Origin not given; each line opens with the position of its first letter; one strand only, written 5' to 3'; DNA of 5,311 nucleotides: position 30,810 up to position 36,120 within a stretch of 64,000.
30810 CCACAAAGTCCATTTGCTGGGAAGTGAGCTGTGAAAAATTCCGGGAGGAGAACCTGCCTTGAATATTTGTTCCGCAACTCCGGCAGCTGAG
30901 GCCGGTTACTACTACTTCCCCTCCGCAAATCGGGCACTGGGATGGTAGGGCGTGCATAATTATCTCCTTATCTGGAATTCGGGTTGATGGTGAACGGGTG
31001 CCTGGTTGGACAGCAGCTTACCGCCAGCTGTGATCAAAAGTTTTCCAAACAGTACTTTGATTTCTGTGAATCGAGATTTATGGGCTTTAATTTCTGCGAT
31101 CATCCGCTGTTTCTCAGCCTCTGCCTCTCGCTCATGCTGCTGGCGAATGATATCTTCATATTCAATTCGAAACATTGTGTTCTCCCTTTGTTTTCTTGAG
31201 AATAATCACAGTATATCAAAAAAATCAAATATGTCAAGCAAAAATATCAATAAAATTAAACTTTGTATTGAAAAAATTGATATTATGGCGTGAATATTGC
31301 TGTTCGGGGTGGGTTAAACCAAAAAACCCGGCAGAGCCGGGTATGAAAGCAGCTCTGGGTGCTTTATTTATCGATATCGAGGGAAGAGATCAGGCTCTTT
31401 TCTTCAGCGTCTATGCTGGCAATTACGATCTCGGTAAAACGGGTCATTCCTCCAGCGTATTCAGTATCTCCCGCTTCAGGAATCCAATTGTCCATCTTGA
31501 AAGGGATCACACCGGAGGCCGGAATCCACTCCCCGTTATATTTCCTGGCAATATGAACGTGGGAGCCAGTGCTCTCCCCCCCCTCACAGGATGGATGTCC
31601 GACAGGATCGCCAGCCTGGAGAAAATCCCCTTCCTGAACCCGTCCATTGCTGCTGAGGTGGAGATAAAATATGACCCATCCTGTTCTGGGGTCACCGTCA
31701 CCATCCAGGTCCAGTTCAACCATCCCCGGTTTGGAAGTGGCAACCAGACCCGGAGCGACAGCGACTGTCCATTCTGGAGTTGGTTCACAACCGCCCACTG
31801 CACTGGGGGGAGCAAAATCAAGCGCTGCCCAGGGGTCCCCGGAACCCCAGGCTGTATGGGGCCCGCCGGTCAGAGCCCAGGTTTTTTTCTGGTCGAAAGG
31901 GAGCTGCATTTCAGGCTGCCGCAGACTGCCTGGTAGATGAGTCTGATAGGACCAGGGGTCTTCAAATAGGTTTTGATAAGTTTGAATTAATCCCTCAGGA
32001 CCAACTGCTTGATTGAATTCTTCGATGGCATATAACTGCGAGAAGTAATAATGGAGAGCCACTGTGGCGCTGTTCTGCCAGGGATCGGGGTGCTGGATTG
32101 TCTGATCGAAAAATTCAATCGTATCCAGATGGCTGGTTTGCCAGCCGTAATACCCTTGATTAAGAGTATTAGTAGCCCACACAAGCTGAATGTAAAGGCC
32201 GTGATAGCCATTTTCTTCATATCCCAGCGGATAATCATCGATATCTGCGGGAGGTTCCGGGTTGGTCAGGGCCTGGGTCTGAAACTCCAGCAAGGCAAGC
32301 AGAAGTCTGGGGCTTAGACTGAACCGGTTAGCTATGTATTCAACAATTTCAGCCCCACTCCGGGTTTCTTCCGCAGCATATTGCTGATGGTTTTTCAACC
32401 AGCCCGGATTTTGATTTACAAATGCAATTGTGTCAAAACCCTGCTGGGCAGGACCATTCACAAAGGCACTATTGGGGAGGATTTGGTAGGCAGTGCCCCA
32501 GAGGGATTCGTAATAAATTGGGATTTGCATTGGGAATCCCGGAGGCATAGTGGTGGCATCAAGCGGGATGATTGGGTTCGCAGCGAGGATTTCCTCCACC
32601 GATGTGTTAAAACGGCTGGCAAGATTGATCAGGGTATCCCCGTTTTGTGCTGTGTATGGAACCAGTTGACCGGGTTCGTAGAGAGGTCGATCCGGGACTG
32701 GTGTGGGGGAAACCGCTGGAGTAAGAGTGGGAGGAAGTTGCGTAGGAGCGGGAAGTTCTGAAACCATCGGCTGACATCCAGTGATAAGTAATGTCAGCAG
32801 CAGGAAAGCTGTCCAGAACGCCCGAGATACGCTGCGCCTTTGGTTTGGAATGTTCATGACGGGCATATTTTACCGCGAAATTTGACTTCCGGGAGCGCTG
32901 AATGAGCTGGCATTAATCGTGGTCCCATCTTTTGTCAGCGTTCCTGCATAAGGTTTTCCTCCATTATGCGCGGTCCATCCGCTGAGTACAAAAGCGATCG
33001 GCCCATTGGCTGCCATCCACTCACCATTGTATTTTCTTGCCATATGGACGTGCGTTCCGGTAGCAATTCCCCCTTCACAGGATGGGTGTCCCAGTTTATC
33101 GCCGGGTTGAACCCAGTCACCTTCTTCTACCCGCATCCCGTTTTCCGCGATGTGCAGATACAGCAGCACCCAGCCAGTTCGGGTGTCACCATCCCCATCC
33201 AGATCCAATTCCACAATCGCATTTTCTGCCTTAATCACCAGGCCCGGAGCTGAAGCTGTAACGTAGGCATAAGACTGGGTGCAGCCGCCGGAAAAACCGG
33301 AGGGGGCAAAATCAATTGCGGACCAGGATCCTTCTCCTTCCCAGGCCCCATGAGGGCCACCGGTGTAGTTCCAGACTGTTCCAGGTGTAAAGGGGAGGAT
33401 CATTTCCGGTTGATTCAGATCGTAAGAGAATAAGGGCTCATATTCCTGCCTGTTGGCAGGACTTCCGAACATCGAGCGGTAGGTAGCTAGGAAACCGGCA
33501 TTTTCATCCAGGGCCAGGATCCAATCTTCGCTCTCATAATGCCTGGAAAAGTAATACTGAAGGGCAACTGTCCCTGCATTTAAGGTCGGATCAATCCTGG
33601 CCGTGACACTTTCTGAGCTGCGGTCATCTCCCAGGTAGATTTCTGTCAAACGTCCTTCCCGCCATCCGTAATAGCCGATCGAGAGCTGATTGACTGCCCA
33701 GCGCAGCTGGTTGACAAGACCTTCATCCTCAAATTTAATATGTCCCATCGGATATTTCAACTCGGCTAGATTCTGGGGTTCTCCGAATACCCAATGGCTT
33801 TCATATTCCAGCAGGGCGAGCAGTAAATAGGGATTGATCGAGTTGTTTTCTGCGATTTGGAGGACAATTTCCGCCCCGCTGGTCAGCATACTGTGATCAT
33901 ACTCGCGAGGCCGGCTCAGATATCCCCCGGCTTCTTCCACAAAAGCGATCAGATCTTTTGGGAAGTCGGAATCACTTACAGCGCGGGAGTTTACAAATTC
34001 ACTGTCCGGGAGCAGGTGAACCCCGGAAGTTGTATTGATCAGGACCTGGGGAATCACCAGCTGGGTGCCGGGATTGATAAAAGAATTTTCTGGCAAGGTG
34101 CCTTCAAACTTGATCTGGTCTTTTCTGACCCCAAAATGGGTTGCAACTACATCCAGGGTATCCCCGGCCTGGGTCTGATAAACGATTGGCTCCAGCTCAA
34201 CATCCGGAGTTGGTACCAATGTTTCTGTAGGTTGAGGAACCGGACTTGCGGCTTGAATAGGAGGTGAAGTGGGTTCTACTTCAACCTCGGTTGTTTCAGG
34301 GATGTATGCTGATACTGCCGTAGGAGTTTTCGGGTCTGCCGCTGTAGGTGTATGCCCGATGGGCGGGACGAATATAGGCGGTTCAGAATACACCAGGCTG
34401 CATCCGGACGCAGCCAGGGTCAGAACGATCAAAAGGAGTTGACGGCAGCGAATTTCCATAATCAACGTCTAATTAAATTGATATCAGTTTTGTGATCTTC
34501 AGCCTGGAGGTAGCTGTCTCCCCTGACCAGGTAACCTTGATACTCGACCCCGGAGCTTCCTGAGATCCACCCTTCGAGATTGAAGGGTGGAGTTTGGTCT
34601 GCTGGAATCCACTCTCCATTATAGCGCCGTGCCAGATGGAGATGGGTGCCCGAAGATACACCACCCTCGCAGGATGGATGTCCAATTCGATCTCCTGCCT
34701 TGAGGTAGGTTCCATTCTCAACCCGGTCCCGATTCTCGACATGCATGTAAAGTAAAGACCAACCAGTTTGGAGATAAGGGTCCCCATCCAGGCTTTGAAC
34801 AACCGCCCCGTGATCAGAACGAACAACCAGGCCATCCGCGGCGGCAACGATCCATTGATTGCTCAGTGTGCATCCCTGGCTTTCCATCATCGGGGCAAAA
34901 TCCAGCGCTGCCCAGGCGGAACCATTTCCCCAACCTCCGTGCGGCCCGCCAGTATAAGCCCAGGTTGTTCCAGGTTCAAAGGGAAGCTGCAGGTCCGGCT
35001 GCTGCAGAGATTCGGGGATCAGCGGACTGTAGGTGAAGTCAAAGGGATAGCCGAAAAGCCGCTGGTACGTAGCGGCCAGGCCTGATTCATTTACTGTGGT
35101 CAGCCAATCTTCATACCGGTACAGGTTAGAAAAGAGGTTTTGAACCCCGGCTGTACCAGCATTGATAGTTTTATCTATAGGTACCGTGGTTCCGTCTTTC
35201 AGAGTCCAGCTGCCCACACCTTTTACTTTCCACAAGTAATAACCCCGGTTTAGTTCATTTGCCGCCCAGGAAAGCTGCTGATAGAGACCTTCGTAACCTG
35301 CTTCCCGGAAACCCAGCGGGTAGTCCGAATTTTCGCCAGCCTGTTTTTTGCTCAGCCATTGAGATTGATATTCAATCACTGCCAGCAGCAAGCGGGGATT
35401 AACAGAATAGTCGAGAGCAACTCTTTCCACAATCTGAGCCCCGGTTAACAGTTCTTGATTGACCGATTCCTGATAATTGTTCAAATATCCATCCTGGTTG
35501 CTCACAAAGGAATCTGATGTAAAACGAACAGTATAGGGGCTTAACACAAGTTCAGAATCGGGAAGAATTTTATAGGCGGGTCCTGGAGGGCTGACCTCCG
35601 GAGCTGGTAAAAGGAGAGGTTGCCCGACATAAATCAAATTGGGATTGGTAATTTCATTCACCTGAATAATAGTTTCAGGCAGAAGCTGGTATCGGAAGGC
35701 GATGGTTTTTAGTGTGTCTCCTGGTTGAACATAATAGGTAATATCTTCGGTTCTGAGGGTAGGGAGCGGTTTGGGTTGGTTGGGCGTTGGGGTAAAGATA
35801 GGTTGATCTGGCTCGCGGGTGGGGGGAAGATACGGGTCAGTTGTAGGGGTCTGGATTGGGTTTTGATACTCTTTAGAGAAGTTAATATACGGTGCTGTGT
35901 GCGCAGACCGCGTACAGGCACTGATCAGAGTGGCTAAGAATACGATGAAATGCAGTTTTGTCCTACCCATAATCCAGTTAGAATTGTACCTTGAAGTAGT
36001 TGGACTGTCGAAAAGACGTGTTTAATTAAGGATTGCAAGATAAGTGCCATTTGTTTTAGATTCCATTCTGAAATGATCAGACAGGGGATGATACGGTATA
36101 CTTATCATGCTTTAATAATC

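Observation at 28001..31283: Five-gene DUF2089/DUF4097 operon in which four consecutive proteins carry the same SHOCT-like helix, facing a PspC gene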

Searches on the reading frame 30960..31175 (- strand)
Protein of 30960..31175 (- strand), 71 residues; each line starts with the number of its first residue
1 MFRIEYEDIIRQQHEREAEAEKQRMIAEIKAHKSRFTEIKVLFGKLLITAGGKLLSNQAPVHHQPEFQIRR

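Call 3: search_protein_families(library=pfam, proteins=[window:30960-31175:-], max_evalue=1)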
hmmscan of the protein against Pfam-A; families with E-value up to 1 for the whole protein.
window:30960-31175:- (71 aa): 0 families

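Call 4: search_protein_families(library=ncbifam, proteins=[window:30960-31175:-], max_evalue=1)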
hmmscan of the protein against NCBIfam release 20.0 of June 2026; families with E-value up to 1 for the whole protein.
window:30960-31175:- (71 aa): 0 families

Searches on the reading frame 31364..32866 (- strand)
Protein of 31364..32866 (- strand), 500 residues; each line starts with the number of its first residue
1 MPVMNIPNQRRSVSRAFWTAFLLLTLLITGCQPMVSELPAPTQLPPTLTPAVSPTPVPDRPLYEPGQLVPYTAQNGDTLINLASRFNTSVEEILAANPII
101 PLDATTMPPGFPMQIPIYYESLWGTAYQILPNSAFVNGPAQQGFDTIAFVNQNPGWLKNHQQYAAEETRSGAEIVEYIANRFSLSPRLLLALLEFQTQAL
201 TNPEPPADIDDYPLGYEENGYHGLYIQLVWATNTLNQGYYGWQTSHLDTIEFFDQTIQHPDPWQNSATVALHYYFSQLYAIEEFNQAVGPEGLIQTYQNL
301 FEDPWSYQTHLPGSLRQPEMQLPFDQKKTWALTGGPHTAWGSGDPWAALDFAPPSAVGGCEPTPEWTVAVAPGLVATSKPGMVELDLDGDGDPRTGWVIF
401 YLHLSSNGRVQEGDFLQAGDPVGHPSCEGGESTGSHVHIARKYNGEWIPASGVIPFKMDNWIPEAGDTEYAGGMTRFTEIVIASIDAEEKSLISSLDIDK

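Call 73: search_protein_families(library=pfam, proteins=[window:31364-32866:-], max_evalue=0.01)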
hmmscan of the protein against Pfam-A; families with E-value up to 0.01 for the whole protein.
window:31364-32866:- (500 aa): 3 families
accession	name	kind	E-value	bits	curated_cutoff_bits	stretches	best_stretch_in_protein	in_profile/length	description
PF01476.26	LysM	-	8.5e-07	29.3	20.9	1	71-103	1-30/43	LysM domain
PF01551.29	Peptidase_M23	-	6e-06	26.8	28.7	1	394-446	42-92/96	Peptidase family M23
PF23473.1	LysM3_LYK4_5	-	0.0017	18.9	29.3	0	68-98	2-32/48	LYK4/5 LysM3 domain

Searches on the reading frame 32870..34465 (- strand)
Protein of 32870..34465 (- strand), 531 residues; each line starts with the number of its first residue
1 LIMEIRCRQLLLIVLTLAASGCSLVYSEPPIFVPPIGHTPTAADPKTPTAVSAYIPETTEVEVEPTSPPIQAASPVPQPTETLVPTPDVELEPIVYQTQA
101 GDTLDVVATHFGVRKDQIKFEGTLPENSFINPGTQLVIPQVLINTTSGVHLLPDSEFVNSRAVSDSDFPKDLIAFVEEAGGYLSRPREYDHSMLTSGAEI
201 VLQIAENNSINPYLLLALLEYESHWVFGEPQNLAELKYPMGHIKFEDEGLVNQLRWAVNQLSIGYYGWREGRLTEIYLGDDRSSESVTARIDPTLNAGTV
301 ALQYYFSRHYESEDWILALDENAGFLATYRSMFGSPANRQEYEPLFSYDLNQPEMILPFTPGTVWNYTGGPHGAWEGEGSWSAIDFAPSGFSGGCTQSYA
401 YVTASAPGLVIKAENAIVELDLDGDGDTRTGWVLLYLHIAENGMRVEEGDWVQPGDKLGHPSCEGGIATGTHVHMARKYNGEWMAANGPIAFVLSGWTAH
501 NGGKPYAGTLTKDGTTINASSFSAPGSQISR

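Call 73: search_protein_families(library=pfam, proteins=[window:32870-34465:-], max_evalue=0.01)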
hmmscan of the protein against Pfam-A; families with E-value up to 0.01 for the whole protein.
window:32870-34465:- (531 aa): 3 families
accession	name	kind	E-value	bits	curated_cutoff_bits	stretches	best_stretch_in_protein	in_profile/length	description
PF01551.29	Peptidase_M23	-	3.5e-06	27.6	28.7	1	400-483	14-93/96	Peptidase family M23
PF23473.1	LysM3_LYK4_5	-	0.0062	17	29.3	0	96-139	5-47/48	LYK4/5 LysM3 domain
PF01476.26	LysM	-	0.0096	16.3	20.9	0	96-139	1-43/43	LysM domain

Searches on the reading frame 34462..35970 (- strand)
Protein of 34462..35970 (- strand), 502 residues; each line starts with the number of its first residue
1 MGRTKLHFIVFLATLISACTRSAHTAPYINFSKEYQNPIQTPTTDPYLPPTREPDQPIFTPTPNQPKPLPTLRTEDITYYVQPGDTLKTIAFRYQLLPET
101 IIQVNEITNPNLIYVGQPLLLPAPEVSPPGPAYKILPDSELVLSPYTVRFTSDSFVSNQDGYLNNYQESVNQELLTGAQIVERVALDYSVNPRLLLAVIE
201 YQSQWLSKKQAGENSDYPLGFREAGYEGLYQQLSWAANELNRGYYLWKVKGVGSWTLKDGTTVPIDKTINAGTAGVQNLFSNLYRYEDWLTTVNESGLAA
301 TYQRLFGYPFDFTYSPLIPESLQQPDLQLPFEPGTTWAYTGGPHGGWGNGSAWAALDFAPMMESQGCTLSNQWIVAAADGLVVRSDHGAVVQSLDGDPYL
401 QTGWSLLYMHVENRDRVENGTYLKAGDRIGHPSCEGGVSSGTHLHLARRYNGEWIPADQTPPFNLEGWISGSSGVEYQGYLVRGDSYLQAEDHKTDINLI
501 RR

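Call 73: search_protein_families(library=pfam, proteins=[window:34462-35970:-], max_evalue=0.01)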
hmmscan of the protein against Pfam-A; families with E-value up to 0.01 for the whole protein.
window:34462-35970:- (502 aa): 3 families
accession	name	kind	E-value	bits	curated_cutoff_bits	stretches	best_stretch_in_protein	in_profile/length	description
PF01476.26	LysM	-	4e-13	49.5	20.9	1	79-122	1-43/43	LysM domain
PF01551.29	Peptidase_M23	-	8.6e-08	32.7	28.7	1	371-454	13-93/96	Peptidase family M23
PF23473.1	LysM3_LYK4_5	-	9.8e-05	22.8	29.3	1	77-122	3-47/48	LYK4/5 LysM3 domain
